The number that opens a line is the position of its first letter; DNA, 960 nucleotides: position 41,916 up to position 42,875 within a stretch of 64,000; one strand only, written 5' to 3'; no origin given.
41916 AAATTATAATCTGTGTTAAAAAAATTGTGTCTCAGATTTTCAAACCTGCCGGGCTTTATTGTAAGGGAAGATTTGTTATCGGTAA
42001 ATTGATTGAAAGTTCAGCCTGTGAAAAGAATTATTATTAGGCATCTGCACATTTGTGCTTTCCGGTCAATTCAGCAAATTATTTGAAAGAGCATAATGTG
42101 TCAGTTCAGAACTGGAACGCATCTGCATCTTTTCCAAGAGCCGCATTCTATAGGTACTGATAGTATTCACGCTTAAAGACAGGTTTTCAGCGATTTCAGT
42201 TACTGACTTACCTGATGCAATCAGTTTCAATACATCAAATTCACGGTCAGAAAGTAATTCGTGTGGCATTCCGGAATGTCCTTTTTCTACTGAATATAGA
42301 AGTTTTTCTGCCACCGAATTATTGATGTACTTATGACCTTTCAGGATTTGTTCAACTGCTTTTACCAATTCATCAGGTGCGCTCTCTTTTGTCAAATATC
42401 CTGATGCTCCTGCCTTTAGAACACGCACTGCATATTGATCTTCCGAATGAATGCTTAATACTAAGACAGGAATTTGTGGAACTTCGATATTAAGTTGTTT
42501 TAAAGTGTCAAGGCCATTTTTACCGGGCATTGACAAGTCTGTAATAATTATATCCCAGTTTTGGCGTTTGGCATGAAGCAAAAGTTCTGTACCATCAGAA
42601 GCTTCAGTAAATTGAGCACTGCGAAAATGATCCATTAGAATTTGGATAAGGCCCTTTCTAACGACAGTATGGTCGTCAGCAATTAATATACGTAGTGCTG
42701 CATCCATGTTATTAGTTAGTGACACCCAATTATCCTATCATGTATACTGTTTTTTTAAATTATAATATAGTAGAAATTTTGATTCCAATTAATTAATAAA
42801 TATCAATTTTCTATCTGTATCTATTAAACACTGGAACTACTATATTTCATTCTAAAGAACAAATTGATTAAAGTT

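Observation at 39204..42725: Four-gene two-component cluster (PAS-HK, two single-domain REC proteins, NarL-type RR) divergent from the clade II nos operon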

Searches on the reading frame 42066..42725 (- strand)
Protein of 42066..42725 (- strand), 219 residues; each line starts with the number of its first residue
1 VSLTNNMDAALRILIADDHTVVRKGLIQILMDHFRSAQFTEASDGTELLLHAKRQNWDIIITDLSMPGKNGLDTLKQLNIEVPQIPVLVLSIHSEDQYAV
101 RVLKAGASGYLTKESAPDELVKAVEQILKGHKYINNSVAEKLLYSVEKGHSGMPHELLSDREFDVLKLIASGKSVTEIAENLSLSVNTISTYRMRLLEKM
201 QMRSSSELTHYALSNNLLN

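Call 3: search_protein_families(library=pfam, proteins=[window:42066-42725:-], max_evalue=0.01)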
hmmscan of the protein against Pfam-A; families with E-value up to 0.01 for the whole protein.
window:42066-42725:- (219 aa): 5 families
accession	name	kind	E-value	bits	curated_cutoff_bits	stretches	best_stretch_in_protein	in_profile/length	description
PF00072.30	Response_reg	-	3.8e-28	98.3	30.2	1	13-125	1-111/111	Response regulator receiver domain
PF00196.25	GerE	-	5.7e-17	61.5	23.5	1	157-212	2-57/57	Bacterial regulatory proteins, luxR family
PF08281.18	Sigma70_r4_2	-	9.9e-05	22.3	25.7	1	156-200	9-54/54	Sigma-70, region 4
PF14493.12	HTH_40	-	0.0014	19.3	27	1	166-201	6-41/89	Helix-turn-helix domain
PF13384.12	HTH_23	-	0.0073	16.5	24.6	0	163-191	8-36/50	Homeodomain-like domain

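Call 4: search_protein_families(library=ncbifam, proteins=[window:42066-42725:-], max_evalue=0.01)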
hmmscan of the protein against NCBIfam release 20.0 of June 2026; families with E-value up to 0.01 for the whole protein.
window:42066-42725:- (219 aa): 116 families (the best 25 are shown)
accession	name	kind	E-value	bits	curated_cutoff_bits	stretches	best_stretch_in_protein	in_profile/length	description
NF007018.1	PRK09483.1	equivalog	1.5e-49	168.5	280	1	12-219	3-210/217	UvrY/SirA/GacA family response regulator transcription factor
NF011896.0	PRK15369.1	equivalog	2.1e-42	145.1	242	1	11-213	4-205/211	two component system response regulator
NF052445.1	RespRegMctR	equivalog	3.5e-41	140.9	300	1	11-217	2-204/205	two-component system response regulator MctR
NF007935.0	PRK10651.1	equivalog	8.5e-37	126.4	250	1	8-213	4-211/216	two-component system response regulator NarL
NF007708.0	PRK10403.1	equivalog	3.2e-35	121.5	343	1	10-206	6-202/215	nitrate/nitrite response regulator protein NarP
NF007403.0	PRK09935.1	equivalog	1.8e-29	102.9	271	1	13-218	6-210/210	fimbria biosynthesis transcriptional regulator FimZ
NF047785.1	respo_reg_MadR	equivalog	2.9e-28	98.7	300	1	11-213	1-204/209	MadR family response regulator transcription factor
NF007685.0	PRK10360.1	equivalog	9.5e-28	97.3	258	1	13-211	4-191/196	response regulator transcription factor UhpA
NF008098.0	PRK10840.1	equivalog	3e-26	92.3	235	1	10-211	3-204/216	response regulator transcription factor RcsB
NF041830.1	RR_TF_ErdR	exception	4.5e-26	91.9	390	1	12-205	3-198/213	response regulator transcription factor ErdR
NF007419.0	PRK09958.1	equivalog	4.6e-25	88.4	251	1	14-216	4-202/204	acid-sensing system DNA-binding response regulator EvgA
NF006900.1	PRK09390.1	equivalog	6e-25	88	255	1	8-215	2-200/203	response regulator FixJ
TIGR01818.1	ntrC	equivalog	5e-18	65.1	558.6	1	13-134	1-120/463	nitrogen regulation protein NR(I)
NF040749.1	tetrathio_RR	equivalog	1.3e-16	60.9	290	1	15-209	5-185/191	tetrathionate respiration response regulator TtrR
NF001965.0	PRK00742.1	subfamily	6.7e-15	55.1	293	1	10-127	3-123/357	chemotaxis-specific protein-glutamate methyltransferase CheB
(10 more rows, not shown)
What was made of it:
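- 42066..42707 (-): NarL/FixJ-type response regulator (REC + GerE HTH), 213 aa from the ATG at 42707. The ORF extends to a GTG at 42725. NCBIfam UvrY/GacA scores 168.5 bits, below the cutoff of 280 (call 4).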

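Call 12: find_related_loci(query=window:42066-42707:-, collection=metagenome_contigs, flank=10000)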
Query window:42066-42707:- (213 aa) in metagenome_contigs; peptide patterns used: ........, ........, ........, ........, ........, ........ (x = any residue, [..] = any of these).
132 stretches matched a pattern; 36 encode a relative of the query (tblastn E <= 1e-3); 36 distinct loci.
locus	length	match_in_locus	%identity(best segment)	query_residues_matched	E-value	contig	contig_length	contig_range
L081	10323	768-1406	100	1-213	2e-142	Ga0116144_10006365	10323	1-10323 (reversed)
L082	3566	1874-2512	100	1-213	2e-146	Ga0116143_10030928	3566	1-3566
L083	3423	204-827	86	1-208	2e-121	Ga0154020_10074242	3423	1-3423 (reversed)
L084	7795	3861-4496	82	1-212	5e-115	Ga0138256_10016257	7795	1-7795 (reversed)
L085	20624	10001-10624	62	5-212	4e-83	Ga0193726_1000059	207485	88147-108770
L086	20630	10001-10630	56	3-212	9e-80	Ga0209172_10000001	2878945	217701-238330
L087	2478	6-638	56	3-213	1e-80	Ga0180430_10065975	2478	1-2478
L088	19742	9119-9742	56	5-212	5e-78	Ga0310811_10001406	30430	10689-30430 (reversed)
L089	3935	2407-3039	56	2-212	3e-76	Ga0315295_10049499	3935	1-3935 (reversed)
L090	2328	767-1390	54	6-213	8e-77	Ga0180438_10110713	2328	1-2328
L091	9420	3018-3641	57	5-212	1e-74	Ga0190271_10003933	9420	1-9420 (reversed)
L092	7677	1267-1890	57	5-212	2e-74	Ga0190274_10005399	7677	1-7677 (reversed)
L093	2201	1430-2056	56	5-213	1e-76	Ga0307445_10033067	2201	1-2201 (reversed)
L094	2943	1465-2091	55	5-213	9e-75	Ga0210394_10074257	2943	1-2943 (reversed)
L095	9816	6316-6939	57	5-212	9e-74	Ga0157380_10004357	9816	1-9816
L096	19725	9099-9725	53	5-213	8e-74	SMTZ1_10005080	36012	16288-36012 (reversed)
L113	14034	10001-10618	52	6-211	1e-71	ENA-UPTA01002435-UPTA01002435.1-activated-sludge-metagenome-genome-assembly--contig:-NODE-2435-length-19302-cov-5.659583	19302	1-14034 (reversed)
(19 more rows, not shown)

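Call 15: search_protein_families(library=pfam, proteins=[L091:5117-6523:+, L086:12189-13622:+, L091:3-2996:+, L086:4640-9982:+, L088:6104-8797:+, L096:7310-9121:+, L113:8337-9893:+, L085:8209-9969:+, L085:11208-13004:+, L091:6532-7857:-], max_evalue=0.00001)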
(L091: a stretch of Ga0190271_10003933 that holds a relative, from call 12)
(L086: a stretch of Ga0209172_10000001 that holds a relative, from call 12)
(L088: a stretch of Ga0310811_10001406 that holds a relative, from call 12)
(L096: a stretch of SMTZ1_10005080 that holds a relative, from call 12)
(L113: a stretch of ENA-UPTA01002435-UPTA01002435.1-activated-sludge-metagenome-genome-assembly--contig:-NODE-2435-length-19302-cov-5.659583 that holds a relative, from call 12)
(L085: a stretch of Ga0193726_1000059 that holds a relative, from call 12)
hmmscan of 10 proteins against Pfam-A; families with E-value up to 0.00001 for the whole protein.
L091:5117-6523:+ (468 aa): 4 families
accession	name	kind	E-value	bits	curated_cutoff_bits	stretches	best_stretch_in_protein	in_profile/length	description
PF08447.18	PAS_3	-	1.3e-16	61.1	25.6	1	157-242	2-88/89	PAS fold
PF02518.31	HATPase_c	-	4.5e-14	53.3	26.4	1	381-468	4-109/111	Histidine kinase-, DNA gyrase B-, and HSP90-like ATPase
PF13426.13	PAS_9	-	6.2e-09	36.5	27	0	25-119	6-101/103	PAS domain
PF00989.32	PAS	-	2.7e-06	27.8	22.6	0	12-61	3-53/113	PAS fold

L086:12189-13622:+ (477 aa): 4 families
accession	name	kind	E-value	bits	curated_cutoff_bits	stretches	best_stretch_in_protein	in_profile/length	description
PF08447.18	PAS_3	-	3.4e-19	69.3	25.6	1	166-250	2-87/89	PAS fold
PF02518.31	HATPase_c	-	2.6e-12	47.6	26.4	1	390-476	4-108/111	Histidine kinase-, DNA gyrase B-, and HSP90-like ATPase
PF13426.13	PAS_9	-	6.7e-09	36.4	27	0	34-112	6-84/103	PAS domain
PF00989.32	PAS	-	5e-08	33.4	22.6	0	152-255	10-113/113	PAS fold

L091:3-2996:+ (997 aa): 8 families
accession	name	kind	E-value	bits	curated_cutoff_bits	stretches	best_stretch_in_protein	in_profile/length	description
PF08448.16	PAS_4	-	2.6e-50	169.7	23.1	3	406-516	2-109/110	PAS fold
PF00989.32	PAS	-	6.8e-48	161.8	22.6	1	149-261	3-113/113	PAS fold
PF13426.13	PAS_9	-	3.3e-44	149.8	27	2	158-263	2-103/103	PAS domain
PF08447.18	PAS_3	-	8.9e-31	106.5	25.6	1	552-637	4-88/89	PAS fold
PF13188.13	PAS_8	-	4.1e-23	80.9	21.8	1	656-708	1-53/65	PAS domain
PF07730.19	HisKA_3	-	1.1e-12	48.7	24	1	796-861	1-66/68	Histidine kinase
PF02518.31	HATPase_c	-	1.2e-08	35.8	26.4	1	904-994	4-110/111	Histidine kinase-, DNA gyrase B-, and HSP90-like ATPase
PF12860.13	PAS_7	-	8.5e-08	32.8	27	0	158-268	6-114/115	PAS fold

L086:4640-9982:+ (1780 aa): 11 families
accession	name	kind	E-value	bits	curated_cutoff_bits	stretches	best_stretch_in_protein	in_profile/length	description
PF13426.13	PAS_9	-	4.3e-92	303.6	27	6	564-666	2-103/103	PAS domain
PF08448.16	PAS_4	-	1e-87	290.1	23.1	5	1188-1298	2-109/110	PAS fold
PF00989.32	PAS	-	2.8e-78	259.7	22.6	5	556-664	4-113/113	PAS fold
PF08447.18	PAS_3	-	1e-54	183.2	25.6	3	1332-1420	2-88/89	PAS fold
PF13188.13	PAS_8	-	1.5e-51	171.1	21.8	1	1439-1487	1-45/65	PAS domain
PF05227.19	CHASE3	-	1e-29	103.7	28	1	244-377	4-137/138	CHASE3 domain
PF12860.13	PAS_7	-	1.6e-25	89.9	27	0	433-550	1-115/115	PAS fold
PF07730.19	HisKA_3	-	4.4e-15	56.4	24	1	1579-1644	1-66/68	Histidine kinase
PF13596.12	PAS_10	-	6.1e-14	53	22.1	0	443-543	15-106/106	PAS domain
PF02518.31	HATPase_c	-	1.2e-09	39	26.4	1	1686-1777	3-110/111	Histidine kinase-, DNA gyrase B-, and HSP90-like ATPase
PF24820.1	Diguanyl_cycl_sensor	-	7e-07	29.6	28.1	0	935-1028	2-96/109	Diguanylate cyclase-like sensor domain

L088:6104-8797:+ (897 aa): 7 families
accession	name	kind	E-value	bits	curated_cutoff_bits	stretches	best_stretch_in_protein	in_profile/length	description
PF13426.13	PAS_9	-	8.3e-33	113.2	27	2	562-662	4-103/103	PAS domain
PF08448.16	PAS_4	-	3.5e-32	111.3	23.1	2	443-544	1-110/110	PAS fold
PF00989.32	PAS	-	5.9e-29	100.8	22.6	2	560-656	12-109/113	PAS fold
PF08447.18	PAS_3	-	3.1e-16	59.8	25.6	1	572-656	2-88/89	PAS fold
PF07730.19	HisKA_3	-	3.8e-16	59.8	24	1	691-758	1-67/68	Histidine kinase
PF02518.31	HATPase_c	-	2.2e-12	47.8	26.4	1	800-891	4-110/111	Histidine kinase-, DNA gyrase B-, and HSP90-like ATPase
PF13188.13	PAS_8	-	9.2e-07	29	21.8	0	298-344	1-43/65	PAS domain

L096:7310-9121:+ (603 aa): 3 families
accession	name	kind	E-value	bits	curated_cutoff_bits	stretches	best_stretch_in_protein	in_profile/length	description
PF02518.31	HATPase_c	-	2.8e-14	53.9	26.4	1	500-590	4-110/111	Histidine kinase-, DNA gyrase B-, and HSP90-like ATPase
PF07730.19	HisKA_3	-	8.9e-14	52.2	24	1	392-457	1-66/68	Histidine kinase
PF00672.30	HAMP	-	5.6e-11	43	25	1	311-358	6-52/53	HAMP domain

L113:8337-9893:+ (518 aa): 3 families
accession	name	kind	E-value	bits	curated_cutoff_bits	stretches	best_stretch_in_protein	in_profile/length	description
PF00072.30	Response_reg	-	5.1e-20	72.1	30.2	1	43-153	1-110/111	Response regulator receiver domain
PF07730.19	HisKA_3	-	2.5e-13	50.8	24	1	313-377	2-66/68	Histidine kinase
PF02518.31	HATPase_c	-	8.4e-12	46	26.4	1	422-512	4-110/111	Histidine kinase-, DNA gyrase B-, and HSP90-like ATPase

L085:8209-9969:+ (586 aa): 8 families
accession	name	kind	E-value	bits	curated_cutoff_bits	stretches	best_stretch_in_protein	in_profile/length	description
PF00989.32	PAS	-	1.8e-28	99.3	22.6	2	132-236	2-113/113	PAS fold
PF13426.13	PAS_9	-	1.1e-24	87.1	27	2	141-238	1-103/103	PAS domain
PF08448.16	PAS_4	-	2.9e-22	79.4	23.1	2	138-241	2-110/110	PAS fold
PF13188.13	PAS_8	-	9.3e-19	67.1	21.8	1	132-184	2-51/65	PAS domain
PF08447.18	PAS_3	-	1.3e-18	67.4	25.6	1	274-353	2-85/89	PAS fold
PF07730.19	HisKA_3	-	8.8e-13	49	24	1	390-455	1-67/68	Histidine kinase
PF12860.13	PAS_7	-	6.2e-10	39.7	27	0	137-244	1-115/115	PAS fold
PF02518.31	HATPase_c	-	9.4e-10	39.4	26.4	1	497-585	4-108/111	Histidine kinase-, DNA gyrase B-, and HSP90-like ATPase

L085:11208-13004:+ (598 aa): 7 families
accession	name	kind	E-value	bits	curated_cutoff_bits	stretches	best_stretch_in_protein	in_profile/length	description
PF08447.18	PAS_3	-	7.1e-27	94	25.6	1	283-368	2-88/89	PAS fold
PF13426.13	PAS_9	-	1.1e-16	61.4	27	1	283-374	14-103/103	PAS domain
PF00989.32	PAS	-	1.5e-15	57.6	22.6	1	140-229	5-96/113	PAS fold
PF08448.16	PAS_4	-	3.7e-13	50.1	23.1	1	143-249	2-109/110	PAS fold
PF02518.31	HATPase_c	-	1.1e-10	42.4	26.4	1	510-596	4-108/111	Histidine kinase-, DNA gyrase B-, and HSP90-like ATPase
PF14598.12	PAS_11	-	3.7e-06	27.3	25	0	305-350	36-80/109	PAS domain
PF07730.19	HisKA_3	-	6.6e-06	27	24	1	404-463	1-64/68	Histidine kinase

L091:6532-7857:- (441 aa): 1 family
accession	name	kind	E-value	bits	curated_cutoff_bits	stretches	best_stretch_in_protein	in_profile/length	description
PF00285.26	Citrate_synt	-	2.2e-92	310.3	27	1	42-421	1-357/357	Citrate synthase, C-terminal domain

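Call 25: find_homologous_proteins(query=window:42066-42707:-, max_evalue=1e-40)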
Query window:42066-42707:- (213 aa): 7879 proteins with E <= 1e-40 among 8000 candidates; the best 120 are listed.
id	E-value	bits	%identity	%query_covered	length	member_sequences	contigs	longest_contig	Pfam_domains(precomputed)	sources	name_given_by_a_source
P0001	2.8e-130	450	100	100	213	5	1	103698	PF00196.26,PF00072.31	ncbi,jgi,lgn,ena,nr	ncbi:MAG TPA: response regulator transcription factor [Bacteroidia bacterium]|nr:response regulator 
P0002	1.4e-110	385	86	100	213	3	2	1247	PF00196.26,PF00072.31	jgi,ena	-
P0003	2.6e-108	378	87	97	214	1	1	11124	PF00196.26,PF00072.31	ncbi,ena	-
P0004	1.1e-106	373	83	100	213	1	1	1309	PF00196.26,PF08281.19,PF00072.31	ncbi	-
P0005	3.2e-106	371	83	100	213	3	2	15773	PF00196.26,PF00072.31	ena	-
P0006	5.0e-106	371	83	100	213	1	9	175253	PF00196.26,PF00072.31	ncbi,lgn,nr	ncbi:MAG: response regulator transcription factor [Bacteroidetes bacterium]|nr:MAG: response regulat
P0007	1.5e-105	369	83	100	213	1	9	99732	PF00196.26,PF00072.31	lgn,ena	-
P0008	1.7e-104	366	82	100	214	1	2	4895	PF00196.26,PF00072.31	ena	-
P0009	2.5e-104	365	82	100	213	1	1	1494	PF00196.26,PF00072.31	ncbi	-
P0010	6.0e-103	361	79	100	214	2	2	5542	PF00196.26,PF00072.31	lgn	-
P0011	3.6e-102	358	81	100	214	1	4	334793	PF00196.26,PF00072.31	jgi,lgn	jgi:DNA-binding NarL/FixJ family response regulator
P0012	8.0e-102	357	79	100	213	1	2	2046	PF00196.26,PF08281.19,PF00072.31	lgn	-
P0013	1.2e-101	356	80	100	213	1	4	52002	PF00196.26,PF08281.19,PF00072.31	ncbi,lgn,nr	ncbi:MAG: response regulator transcription factor [Bacteroidia bacterium]|nr:response regulator tran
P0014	5.9e-99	348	76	100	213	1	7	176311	PF00196.26,PF08281.19,PF00072.31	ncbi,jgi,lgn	-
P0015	1.7e-98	346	76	100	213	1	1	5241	PF00196.26,PF08281.19,PF00072.31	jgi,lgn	jgi:DNA-binding NarL/FixJ family response regulator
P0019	4.8e-80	286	65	98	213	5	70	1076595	PF00196.26,PF00072.31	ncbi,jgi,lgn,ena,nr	ncbi:MAG: response regulator transcription factor [Bacteroidetes bacterium]|nr:response regulator tr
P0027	6.0e-78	279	64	98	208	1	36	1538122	PF00196.26,PF00072.31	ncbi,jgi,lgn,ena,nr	ncbi:MAG TPA: response regulator transcription factor [Bacteroidia bacterium]|jgi:DNA-binding NarL/F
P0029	7.6e-78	279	64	98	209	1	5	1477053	PF00196.26,PF00072.31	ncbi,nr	ncbi:MAG: response regulator transcription factor [Bacteroidetes bacterium]|nr:response regulator tr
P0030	9.7e-78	278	64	98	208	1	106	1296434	PF00196.26,PF00072.31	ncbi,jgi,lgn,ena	-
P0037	1.3e-77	278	61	98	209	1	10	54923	PF00196.26,PF00072.31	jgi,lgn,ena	-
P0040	1.5e-77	278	65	98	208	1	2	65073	PF00196.26,PF00072.31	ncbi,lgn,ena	-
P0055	4.4e-77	276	64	98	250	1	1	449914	PF00196.26,PF00072.31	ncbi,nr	ncbi:MAG: response regulator transcription factor [Bacteroidetes bacterium]|nr:response regulator tr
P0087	1.0e-75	272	60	98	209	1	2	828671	PF00196.26,PF00072.31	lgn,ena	-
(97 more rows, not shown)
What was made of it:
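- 42066..42707 (-): Homologues are 213 aa (call 25).
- Checked: Homologues are 213 aa, so the likely start is the ATG at 42707 (call 25).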

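Call 26: find_encoding_contigs(protein=P0014, flank=9000, max_places=2)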
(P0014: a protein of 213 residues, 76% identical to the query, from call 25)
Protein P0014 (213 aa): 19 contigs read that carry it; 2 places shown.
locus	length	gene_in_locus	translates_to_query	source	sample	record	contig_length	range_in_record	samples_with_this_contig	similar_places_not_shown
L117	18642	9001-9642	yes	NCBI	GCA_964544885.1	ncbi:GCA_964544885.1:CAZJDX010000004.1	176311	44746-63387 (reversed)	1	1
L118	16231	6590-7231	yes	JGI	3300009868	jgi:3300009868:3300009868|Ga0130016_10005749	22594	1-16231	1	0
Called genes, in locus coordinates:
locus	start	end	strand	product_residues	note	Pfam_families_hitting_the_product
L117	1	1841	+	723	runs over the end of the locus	PF18990:DUF5723, PF02412:TSP_3 (faint), PF00691:OmpA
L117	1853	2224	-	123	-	-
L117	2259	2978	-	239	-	PF12679:ABC2_membrane_2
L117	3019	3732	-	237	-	PF02463:SMC_N (faint), PF13476:AAA_23 (faint), PF00005:ABC_tran, PF13304:AAA_21 (faint)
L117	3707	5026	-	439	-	PF22842:Pel9A-like_beta_helix (faint), PF13229:Beta_helix, PF05048:NosD, PF13229:Beta_helix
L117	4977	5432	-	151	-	PF05573:NosL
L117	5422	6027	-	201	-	-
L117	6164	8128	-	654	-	PF18764:nos_propeller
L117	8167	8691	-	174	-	PF00034:Cytochrom_C (weak)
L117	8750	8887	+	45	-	-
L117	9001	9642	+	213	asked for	PF00072:Response_reg, PF00196:GerE, PF08281:Sigma70_r4_2 (weak)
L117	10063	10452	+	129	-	PF00072:Response_reg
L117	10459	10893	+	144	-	PF00072:Response_reg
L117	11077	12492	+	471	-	PF00989:PAS, PF13426:PAS_9, PF08447:PAS_3 (weak), PF00512:HisKA, PF02518:HATPase_c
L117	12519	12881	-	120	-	-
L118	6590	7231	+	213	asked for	PF00072:Response_reg, PF00196:GerE, PF08281:Sigma70_r4_2 (weak)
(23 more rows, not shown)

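Call 27: find_encoding_contigs(protein=P0019, flank=9000, max_places=2)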
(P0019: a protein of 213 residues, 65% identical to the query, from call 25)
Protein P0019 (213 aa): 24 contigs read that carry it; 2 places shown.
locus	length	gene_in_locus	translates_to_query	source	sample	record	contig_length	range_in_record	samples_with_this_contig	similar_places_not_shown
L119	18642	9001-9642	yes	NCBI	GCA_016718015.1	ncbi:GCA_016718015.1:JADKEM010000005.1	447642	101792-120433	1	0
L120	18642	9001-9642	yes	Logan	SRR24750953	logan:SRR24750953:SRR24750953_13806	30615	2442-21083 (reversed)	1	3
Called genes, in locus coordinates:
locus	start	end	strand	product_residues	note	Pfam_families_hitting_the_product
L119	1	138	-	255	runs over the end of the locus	PF12679:ABC2_membrane_2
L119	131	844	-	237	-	PF02463:SMC_N (faint), PF13476:AAA_23 (faint), PF00005:ABC_tran, PF13304:AAA_21 (weak)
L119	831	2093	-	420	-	PF13229:Beta_helix, PF05048:NosD (weak), PF13229:Beta_helix, PF05048:NosD, PF13229:Beta_helix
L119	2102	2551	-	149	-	PF05573:NosL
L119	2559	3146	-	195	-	-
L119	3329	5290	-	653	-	PF18764:nos_propeller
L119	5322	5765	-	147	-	PF00034:Cytochrom_C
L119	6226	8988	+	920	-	PF08448:PAS_4, PF13426:PAS_9, PF00989:PAS, PF13426:PAS_9, PF08447:PAS_3, PF08448:PAS_4, PF07730:HisKA_3, PF02518:HATPase_c, +4 more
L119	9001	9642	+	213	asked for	PF00072:Response_reg, PF00196:GerE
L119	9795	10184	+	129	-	PF00072:Response_reg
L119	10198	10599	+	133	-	PF00072:Response_reg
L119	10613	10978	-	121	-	-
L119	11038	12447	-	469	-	PF00361:Proton_antipo_M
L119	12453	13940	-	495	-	PF00361:Proton_antipo_M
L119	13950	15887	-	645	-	PF00662:Proton_antipo_N, PF00361:Proton_antipo_M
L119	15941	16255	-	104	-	PF00420:Oxidored_q2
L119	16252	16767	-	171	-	PF00499:Oxidored_q3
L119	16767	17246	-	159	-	PF13183:Fer4_8 (faint), PF13534:Fer4_17 (faint), PF12797:Fer4_2 (faint), PF00037:Fer4 (weak), PF14697:Fer4_21, PF12838:Fer4_7, PF13187:Fer4_9 (weak), PF00037:Fer4 (weak), +5 more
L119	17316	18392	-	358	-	PF00146:NADHdh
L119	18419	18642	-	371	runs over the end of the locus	PF00346:Complex1_49kDa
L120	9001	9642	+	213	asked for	PF00072:Response_reg, PF00196:GerE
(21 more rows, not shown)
